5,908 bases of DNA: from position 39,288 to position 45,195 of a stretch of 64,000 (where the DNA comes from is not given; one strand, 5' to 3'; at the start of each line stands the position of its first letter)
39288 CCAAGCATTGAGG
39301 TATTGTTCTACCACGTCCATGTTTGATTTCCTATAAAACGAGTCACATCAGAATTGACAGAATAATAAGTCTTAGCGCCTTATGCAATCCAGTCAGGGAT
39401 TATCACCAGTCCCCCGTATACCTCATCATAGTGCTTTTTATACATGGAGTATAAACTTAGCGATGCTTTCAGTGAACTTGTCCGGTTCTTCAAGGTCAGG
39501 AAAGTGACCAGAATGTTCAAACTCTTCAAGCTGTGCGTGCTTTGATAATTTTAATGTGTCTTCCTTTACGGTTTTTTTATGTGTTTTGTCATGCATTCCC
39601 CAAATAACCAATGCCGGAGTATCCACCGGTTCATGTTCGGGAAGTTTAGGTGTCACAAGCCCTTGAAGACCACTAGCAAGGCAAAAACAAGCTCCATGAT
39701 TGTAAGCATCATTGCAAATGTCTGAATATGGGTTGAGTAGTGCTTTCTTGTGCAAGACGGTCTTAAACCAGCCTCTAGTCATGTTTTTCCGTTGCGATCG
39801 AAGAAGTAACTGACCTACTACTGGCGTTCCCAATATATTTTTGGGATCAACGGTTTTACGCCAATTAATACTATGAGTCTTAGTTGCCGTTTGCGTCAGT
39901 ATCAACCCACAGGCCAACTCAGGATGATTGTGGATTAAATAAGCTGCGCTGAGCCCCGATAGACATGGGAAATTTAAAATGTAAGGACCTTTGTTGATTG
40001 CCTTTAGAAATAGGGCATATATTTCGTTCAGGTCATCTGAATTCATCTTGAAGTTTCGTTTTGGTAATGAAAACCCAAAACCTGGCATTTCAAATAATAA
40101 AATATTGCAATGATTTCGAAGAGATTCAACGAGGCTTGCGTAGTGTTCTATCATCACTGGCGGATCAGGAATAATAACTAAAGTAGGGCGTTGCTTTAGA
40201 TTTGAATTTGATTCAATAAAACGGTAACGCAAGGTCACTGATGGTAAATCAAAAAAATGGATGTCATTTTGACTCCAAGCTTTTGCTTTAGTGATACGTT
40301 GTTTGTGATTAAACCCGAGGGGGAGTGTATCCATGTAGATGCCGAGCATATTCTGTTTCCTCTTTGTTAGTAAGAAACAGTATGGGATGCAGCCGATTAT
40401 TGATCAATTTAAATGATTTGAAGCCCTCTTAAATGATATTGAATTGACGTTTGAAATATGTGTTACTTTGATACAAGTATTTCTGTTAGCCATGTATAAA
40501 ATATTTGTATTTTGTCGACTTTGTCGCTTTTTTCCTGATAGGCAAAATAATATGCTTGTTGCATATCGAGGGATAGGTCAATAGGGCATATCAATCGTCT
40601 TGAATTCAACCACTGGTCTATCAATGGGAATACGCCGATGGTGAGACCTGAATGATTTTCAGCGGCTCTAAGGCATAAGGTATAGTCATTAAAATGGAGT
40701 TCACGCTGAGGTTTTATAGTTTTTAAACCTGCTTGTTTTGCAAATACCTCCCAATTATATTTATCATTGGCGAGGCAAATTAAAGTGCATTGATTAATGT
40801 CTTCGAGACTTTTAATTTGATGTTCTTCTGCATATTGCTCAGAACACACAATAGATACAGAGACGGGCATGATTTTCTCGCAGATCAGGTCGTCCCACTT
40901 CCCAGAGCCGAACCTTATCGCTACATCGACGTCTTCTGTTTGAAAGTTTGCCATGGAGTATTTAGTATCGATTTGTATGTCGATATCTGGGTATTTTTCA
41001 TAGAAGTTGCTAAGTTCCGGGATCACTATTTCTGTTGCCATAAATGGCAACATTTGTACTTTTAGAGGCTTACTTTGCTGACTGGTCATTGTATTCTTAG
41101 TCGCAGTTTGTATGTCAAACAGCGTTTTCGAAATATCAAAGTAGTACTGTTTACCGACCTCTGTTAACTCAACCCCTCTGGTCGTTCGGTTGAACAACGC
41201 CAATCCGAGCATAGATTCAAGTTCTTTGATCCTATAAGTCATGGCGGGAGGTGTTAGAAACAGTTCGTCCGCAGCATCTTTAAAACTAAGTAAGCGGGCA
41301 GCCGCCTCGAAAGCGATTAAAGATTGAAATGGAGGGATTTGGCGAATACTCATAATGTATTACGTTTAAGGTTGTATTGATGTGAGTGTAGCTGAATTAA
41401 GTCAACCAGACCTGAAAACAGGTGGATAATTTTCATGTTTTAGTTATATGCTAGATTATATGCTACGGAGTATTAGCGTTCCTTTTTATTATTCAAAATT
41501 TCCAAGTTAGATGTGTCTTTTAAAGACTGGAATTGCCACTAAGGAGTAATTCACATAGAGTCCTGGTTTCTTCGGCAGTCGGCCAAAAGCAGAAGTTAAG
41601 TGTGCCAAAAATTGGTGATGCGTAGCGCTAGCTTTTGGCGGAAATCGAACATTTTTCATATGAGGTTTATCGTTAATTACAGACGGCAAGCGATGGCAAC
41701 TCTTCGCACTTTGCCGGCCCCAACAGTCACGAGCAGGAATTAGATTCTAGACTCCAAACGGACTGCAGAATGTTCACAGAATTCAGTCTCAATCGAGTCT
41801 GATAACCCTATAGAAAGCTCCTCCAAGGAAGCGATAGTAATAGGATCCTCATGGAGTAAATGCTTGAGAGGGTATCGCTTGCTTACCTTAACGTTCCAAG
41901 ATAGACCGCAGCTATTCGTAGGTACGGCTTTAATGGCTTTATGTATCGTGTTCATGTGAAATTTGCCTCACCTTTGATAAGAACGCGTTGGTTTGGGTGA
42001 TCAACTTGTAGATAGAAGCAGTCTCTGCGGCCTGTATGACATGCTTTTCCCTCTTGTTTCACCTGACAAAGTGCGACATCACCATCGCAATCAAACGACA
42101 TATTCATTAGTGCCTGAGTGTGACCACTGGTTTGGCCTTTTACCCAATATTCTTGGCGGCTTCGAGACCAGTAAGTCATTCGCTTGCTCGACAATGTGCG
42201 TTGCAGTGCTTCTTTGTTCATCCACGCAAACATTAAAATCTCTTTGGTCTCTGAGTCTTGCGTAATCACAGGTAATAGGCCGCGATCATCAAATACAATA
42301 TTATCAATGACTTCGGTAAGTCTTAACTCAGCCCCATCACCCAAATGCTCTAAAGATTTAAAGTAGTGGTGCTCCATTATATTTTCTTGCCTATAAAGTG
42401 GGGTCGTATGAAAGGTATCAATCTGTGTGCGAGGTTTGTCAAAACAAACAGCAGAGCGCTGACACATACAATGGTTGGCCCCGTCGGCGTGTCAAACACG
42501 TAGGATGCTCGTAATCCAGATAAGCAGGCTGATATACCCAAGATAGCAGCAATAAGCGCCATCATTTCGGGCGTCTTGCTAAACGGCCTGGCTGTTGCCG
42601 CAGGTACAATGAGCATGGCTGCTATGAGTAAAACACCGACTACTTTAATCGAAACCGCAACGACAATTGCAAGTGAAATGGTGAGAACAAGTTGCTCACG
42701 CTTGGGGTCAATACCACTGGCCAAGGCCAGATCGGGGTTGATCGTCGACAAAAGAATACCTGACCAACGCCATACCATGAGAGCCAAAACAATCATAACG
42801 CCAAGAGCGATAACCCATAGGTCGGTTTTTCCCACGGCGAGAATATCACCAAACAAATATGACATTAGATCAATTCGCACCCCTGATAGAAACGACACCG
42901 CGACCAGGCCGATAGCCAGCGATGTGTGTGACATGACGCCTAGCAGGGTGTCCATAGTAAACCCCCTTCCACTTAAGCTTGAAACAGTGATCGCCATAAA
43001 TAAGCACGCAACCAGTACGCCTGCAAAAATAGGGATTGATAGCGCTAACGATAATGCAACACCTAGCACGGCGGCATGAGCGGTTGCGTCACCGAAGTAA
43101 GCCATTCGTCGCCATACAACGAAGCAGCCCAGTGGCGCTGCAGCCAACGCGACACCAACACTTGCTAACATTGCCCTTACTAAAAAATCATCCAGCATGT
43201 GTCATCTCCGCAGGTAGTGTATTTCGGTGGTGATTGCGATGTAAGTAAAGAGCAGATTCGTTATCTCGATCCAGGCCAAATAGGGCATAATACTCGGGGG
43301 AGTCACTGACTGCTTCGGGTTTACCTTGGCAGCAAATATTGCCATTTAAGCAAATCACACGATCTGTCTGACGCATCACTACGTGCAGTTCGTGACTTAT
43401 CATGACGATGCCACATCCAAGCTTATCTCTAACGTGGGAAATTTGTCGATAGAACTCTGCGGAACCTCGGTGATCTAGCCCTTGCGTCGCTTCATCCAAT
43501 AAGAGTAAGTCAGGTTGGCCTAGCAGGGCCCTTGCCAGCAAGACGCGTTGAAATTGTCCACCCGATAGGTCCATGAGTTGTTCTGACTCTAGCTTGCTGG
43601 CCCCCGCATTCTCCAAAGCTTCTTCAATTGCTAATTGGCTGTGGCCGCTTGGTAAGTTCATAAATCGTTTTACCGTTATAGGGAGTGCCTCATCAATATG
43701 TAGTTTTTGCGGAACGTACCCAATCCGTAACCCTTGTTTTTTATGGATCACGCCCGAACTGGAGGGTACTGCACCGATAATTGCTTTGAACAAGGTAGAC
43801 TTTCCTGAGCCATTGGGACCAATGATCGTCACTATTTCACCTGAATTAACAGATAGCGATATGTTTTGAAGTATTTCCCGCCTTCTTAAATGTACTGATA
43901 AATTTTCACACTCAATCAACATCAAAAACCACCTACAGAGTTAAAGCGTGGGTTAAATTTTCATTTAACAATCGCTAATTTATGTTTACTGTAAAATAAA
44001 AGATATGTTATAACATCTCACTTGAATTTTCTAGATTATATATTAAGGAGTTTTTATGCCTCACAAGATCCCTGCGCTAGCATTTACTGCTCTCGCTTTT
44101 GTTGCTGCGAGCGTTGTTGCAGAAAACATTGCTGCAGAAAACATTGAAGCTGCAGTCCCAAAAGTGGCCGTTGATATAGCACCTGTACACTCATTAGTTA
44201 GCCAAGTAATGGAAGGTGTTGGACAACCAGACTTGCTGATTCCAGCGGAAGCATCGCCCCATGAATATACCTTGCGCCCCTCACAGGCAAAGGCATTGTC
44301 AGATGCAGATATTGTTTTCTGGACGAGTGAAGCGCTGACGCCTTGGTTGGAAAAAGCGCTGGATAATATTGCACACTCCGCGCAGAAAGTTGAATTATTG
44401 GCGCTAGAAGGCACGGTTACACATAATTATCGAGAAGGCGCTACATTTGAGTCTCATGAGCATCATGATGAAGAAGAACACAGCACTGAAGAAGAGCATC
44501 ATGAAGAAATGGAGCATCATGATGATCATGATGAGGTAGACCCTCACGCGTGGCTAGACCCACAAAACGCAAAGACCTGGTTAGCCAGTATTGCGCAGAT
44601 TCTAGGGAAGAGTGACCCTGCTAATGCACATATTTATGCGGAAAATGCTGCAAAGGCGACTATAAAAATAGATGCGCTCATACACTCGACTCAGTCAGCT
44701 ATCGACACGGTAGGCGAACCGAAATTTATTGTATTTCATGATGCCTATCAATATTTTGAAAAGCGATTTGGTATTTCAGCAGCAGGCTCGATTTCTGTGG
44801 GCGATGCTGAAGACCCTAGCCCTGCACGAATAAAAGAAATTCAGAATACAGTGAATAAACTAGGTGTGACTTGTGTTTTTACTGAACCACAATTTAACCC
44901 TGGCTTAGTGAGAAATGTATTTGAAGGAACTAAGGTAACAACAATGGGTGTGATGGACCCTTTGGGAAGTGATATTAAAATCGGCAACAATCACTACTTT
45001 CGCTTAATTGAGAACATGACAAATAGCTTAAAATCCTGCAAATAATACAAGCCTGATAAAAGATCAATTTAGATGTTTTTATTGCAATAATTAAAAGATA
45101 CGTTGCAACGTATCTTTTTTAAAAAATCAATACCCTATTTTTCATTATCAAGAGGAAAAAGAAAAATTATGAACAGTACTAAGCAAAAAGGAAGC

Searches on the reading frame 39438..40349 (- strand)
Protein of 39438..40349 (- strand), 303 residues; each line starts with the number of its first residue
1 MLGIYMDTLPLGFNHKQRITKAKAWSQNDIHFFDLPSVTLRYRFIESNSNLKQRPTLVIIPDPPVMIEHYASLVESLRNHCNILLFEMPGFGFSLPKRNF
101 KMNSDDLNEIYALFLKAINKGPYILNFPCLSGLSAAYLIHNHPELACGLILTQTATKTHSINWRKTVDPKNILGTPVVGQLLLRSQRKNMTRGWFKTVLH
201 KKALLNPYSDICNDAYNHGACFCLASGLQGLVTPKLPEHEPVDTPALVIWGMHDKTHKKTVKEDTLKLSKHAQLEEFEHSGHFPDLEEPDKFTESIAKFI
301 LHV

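Call 18: search_protein_families(library=pfam, proteins=[window:39438-40349:-], max_evalue=0.01)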
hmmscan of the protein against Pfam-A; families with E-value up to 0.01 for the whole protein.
window:39438-40349:- (303 aa): 2 families
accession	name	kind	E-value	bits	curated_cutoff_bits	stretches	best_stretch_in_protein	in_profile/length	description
PF00561.26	Abhydrolase_1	-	2.1e-10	41.1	25.8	1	70-289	16-245/245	alpha/beta hydrolase fold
PF12697.13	Abhydrolase_6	-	0.00015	23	26.3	1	70-292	17-214/217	Alpha/beta hydrolase family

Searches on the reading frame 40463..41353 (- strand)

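Call 18: search_protein_families(library=pfam, proteins=[window:40463-41353:-], max_evalue=0.01)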
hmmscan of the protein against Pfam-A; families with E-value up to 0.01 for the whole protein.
window:40463-41353:- (296 aa): 4 families
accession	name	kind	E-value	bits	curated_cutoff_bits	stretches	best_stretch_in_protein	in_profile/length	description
PF03466.25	LysR_substrate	-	1.9e-24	86.7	28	1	92-291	3-206/209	LysR substrate binding domain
PF00126.33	HTH_1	-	6.8e-20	71.2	26.6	1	10-67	2-59/60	Bacterial regulatory helix-turn-helix protein, lysR family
PF13556.12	HTH_30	-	0.0019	18.4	27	1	23-58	14-49/59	PucR C-terminal helix-turn-helix domain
PF13412.12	HTH_24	-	0.0053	16.7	21.9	1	18-47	15-43/48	Winged helix-turn-helix DNA-binding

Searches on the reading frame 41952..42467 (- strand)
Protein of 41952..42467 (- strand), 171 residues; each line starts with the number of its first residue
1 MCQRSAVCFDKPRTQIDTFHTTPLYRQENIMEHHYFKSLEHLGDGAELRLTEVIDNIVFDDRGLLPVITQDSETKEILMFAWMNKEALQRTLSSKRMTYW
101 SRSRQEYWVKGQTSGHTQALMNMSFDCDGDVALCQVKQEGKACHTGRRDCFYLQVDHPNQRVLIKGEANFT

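Call 18: search_protein_families(library=pfam, proteins=[window:41952-42467:-], max_evalue=0.01)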
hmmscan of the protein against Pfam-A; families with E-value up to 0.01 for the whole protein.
window:41952-42467:- (171 aa): 1 family
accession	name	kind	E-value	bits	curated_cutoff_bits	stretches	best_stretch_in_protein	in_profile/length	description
PF01502.23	PRA-CH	-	3.6e-33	113.7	27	1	79-152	1-74/74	Phosphoribosyl-AMP cyclohydrolase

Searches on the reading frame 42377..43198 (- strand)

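Call 5: search_protein_families(library=pfam, proteins=[window:42377-43198:-])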
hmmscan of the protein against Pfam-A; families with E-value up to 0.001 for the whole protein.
window:42377-43198:- (273 aa): 2 families
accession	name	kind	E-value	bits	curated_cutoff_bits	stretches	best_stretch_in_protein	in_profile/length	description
PF00950.22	ABC-3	-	1.2e-70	238.4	20.1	1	4-254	3-254/258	ABC 3 transport family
PF01032.23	FecCD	-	0.0003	20.4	26.5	1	43-243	92-297/311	FecCD transport family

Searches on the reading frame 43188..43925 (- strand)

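Call 5: search_protein_families(library=pfam, proteins=[window:43188-43925:-])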
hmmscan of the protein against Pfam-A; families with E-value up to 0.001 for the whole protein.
window:43188-43925:- (245 aa): 7 families
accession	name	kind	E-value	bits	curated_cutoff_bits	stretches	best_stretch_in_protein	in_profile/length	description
PF00005.33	ABC_tran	-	6.1e-29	101.8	25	1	19-148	1-137/137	ABC transporter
PF13401.12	AAA_22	-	1.2e-07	32.5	27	1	29-175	5-120/130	AAA domain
PF13304.12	AAA_21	-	2.3e-07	31.6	27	1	32-49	2-19/304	AAA domain, putative AbiEii toxin, Type IV TA system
PF02463.25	SMC_N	-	6.2e-06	26.2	40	1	30-184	25-205/220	RecF/RecN/SMC N terminal domain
PF13476.12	AAA_23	-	1.7e-05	26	27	1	20-50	13-40/201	AAA domain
PF13555.12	AAA_29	-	0.0001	22.4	27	1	26-50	19-43/61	P-loop containing region of AAA domain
PF09818.15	ABC_ATPase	-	0.00013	21.6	23.2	0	24-50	75-100/283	P-loop domain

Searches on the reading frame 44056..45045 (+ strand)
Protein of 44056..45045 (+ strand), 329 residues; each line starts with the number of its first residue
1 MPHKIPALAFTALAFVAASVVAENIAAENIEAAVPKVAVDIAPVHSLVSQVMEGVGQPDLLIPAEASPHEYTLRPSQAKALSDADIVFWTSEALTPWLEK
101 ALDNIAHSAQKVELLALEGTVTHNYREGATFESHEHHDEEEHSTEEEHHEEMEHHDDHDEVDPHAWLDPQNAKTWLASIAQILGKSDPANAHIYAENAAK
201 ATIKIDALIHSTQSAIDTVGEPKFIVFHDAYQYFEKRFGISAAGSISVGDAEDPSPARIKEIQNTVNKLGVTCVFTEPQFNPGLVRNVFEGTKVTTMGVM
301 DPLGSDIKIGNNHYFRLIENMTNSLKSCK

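Call 5: search_protein_families(library=pfam, proteins=[window:44056-45045:+])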
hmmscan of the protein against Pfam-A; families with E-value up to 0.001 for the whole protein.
window:44056-45045:+ (329 aa): 1 family
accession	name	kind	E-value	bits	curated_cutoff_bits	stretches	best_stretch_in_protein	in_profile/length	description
PF01297.22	ZnuA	-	3.8e-63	213.9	29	1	37-328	1-263/263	Zinc-uptake complex component A periplasmic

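Call 11: search_protein_families(library=ncbifam, proteins=[window:44056-45045:+], max_evalue=0.01)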
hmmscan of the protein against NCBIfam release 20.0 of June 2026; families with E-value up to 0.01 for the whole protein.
window:44056-45045:+ (329 aa): 8 families
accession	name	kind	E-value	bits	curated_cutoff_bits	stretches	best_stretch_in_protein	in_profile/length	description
NF007091.2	PRK09545.1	equivalog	1.2e-61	208.6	268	1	16-328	7-315/318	zinc ABC transporter substrate-binding protein ZnuA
NF040870.1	AztC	equivalog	3.4e-44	151.4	350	1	39-327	3-275/277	zinc ABC transporter substrate-binding protein AztC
NF053842.1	MnTportMntCDein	equivalog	1.1e-30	106.8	400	1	55-311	22-265/281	manganese ABC transporter substrate-binding protein MntC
TIGR03772.1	anch_rpt_subst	equivalog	2.8e-24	85.6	350.45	1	158-283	313-440/486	anchored repeat ABC transporter, substrate-binding protein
NF033605.1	Zn_bnd_ABC_AdcA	exception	5.1e-24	85.1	700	1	30-279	30-269/517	zinc ABC transporter substrate-binding lipoprotein AdcA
NF053703.1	Mn_SBP_EfaA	exception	9.3e-23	80.8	485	2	152-282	129-261/310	Mn/Fe ABC transporter substrate-binding lipoprotein EfaA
NF047355.1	ABC_bind_Mn_Staph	exception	1.7e-20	73.5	500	2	154-320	130-299/309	manganese ABC transporter substrate-binding lipoprotein MntC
NF040928.1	ABC_lipo_SloC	subfamily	5.2e-18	65.2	525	1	153-295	123-267/304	metal ABC transporter substrate-binding lipoprotein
